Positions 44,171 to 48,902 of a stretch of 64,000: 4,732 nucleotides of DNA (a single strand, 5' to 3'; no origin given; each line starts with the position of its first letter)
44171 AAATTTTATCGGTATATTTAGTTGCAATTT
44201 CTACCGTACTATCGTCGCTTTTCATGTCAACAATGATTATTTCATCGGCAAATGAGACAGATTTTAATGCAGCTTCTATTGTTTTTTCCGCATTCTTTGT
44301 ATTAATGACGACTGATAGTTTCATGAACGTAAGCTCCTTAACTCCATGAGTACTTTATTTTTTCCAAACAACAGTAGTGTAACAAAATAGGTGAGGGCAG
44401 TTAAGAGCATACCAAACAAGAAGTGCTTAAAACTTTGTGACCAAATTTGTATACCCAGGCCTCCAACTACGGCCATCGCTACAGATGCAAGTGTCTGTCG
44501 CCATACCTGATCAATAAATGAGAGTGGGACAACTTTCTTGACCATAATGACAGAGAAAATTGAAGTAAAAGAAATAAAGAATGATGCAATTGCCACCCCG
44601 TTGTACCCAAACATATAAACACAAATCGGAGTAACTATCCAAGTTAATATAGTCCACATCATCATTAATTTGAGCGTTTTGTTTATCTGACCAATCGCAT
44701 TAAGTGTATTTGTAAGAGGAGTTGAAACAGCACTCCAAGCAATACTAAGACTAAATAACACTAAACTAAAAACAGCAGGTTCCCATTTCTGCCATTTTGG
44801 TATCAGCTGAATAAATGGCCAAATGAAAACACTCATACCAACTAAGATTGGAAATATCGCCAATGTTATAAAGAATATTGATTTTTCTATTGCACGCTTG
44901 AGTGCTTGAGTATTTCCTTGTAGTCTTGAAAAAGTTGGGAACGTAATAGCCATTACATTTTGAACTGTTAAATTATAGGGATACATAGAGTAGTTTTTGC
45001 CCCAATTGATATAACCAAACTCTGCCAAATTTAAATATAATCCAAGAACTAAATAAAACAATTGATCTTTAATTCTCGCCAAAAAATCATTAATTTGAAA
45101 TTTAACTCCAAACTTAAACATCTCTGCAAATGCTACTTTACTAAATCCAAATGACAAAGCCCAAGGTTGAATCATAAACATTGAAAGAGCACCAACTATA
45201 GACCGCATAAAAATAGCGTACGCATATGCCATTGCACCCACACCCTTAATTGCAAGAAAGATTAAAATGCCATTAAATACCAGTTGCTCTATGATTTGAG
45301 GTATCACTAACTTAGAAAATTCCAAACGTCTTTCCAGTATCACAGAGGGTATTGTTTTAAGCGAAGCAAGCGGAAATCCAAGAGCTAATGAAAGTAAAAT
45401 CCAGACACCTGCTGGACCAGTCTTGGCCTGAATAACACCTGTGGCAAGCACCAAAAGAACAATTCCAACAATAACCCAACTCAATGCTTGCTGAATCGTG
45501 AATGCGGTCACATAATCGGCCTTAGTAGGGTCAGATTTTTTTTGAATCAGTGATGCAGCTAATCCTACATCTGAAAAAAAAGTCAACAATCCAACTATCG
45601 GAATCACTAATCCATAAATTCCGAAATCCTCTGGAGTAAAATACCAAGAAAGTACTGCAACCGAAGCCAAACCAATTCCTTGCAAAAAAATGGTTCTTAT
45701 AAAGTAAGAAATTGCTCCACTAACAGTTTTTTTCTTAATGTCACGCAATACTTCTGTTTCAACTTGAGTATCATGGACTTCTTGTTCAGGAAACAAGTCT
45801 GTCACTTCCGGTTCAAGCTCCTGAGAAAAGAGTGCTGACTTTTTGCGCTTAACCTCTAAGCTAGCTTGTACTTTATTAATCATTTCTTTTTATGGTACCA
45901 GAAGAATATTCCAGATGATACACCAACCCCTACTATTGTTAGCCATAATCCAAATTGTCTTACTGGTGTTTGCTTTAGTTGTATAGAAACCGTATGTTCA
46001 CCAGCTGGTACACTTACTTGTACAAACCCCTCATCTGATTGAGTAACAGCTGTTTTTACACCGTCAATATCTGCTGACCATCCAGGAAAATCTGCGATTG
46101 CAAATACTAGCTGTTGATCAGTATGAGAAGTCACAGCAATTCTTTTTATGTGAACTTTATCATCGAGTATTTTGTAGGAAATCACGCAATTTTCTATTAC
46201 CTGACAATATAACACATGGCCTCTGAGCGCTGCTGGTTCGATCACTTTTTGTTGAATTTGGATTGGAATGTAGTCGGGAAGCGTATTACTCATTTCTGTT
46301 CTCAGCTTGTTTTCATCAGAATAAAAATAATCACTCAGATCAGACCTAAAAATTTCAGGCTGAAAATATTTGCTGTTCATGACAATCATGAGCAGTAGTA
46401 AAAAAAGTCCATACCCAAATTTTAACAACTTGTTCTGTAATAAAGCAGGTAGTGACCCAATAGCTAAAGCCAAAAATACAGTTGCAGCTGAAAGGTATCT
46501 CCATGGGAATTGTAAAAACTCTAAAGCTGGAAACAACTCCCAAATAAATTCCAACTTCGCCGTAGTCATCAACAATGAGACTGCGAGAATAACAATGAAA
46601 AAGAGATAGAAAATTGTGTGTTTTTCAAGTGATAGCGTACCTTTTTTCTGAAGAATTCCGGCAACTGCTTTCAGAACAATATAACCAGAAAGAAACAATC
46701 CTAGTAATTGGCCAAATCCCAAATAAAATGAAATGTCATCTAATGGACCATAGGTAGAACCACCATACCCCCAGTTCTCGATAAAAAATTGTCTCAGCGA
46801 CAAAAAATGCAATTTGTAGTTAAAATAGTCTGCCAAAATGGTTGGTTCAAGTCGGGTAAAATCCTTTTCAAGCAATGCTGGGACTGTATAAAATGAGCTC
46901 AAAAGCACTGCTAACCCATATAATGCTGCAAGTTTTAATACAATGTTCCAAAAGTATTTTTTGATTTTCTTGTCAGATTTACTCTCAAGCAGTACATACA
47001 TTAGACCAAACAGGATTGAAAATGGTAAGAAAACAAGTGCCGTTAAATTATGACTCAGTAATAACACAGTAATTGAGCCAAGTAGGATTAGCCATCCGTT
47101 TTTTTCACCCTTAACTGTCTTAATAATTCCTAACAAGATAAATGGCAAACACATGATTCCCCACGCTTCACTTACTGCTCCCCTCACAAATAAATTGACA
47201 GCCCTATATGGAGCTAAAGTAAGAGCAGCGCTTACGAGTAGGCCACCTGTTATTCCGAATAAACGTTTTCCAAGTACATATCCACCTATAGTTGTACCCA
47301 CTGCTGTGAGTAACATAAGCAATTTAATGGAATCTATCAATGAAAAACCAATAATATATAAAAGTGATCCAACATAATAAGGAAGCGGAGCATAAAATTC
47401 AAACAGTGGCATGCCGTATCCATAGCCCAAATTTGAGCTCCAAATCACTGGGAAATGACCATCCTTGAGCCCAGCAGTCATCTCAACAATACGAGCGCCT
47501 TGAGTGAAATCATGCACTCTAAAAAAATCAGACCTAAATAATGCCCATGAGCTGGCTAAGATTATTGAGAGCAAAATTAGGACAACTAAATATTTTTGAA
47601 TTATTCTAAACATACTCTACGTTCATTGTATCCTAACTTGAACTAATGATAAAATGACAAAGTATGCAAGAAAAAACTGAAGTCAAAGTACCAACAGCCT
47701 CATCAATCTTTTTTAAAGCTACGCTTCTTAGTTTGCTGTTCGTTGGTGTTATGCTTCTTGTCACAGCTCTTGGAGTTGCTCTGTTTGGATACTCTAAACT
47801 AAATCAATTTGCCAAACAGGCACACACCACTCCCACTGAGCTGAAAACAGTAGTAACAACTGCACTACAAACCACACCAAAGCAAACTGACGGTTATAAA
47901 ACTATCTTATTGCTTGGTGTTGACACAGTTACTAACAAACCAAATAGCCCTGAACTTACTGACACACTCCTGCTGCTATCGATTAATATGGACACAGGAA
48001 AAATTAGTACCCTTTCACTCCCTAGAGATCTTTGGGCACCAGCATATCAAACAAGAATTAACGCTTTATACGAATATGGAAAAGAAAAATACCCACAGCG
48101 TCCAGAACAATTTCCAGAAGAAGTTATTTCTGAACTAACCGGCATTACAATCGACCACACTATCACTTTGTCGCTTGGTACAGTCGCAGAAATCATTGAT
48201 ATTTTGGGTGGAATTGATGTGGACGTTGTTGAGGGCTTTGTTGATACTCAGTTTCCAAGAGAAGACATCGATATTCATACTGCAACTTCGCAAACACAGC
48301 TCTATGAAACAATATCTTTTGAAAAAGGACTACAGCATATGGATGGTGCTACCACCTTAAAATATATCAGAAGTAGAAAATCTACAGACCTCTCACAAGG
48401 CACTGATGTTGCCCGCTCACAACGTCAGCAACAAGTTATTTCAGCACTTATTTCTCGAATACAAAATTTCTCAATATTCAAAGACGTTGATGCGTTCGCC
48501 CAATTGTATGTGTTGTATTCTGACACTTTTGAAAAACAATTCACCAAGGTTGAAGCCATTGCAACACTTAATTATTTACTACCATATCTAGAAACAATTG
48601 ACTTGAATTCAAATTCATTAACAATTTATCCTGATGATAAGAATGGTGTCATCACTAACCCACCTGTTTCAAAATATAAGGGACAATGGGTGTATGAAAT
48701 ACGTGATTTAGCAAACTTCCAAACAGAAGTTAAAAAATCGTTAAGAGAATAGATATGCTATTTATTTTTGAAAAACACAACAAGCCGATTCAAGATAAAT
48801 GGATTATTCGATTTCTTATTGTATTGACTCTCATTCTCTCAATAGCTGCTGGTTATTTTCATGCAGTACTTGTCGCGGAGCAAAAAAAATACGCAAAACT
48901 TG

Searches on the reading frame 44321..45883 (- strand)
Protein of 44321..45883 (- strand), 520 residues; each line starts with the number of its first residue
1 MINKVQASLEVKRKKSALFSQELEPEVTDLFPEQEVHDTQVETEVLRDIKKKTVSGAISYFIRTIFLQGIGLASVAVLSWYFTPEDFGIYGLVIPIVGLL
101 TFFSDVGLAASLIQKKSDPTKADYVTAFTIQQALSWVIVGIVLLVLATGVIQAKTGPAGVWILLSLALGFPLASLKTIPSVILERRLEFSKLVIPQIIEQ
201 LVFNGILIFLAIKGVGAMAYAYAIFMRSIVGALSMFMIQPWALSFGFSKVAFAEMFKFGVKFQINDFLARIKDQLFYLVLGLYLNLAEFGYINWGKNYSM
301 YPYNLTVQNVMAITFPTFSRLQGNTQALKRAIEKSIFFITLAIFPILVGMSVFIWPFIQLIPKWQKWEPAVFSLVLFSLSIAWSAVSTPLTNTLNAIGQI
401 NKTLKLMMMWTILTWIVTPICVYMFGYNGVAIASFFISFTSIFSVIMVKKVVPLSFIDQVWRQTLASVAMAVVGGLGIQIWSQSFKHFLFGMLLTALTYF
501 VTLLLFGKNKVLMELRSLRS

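Call 8: search_protein_families(library=pfam, proteins=[window:44321-45883:-], max_evalue=0.001)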
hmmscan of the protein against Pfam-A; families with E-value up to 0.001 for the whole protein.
window:44321-45883:- (520 aa): 2 families
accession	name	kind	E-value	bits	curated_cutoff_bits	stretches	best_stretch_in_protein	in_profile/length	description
PF13440.11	Polysacc_synt_3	-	1.5e-47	162.7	23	1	82-369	6-290/293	Polysaccharide biosynthesis protein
PF01943.22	Polysacc_synt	-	2.4e-21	76.8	28.2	1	55-322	3-274/274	Polysaccharide biosynthesis protein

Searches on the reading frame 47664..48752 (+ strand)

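Call 21: search_protein_families(library=pfam, proteins=[window:47664-48752:+], max_evalue=0.001)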
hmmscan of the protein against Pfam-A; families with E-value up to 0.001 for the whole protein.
window:47664-48752:+ (362 aa): 1 family
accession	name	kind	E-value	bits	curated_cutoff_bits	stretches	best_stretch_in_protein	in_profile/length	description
PF03816.19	LytR_cpsA_psr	-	8.6e-28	97.8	24.6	1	99-267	2-149/150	LytR_cpsA_psr family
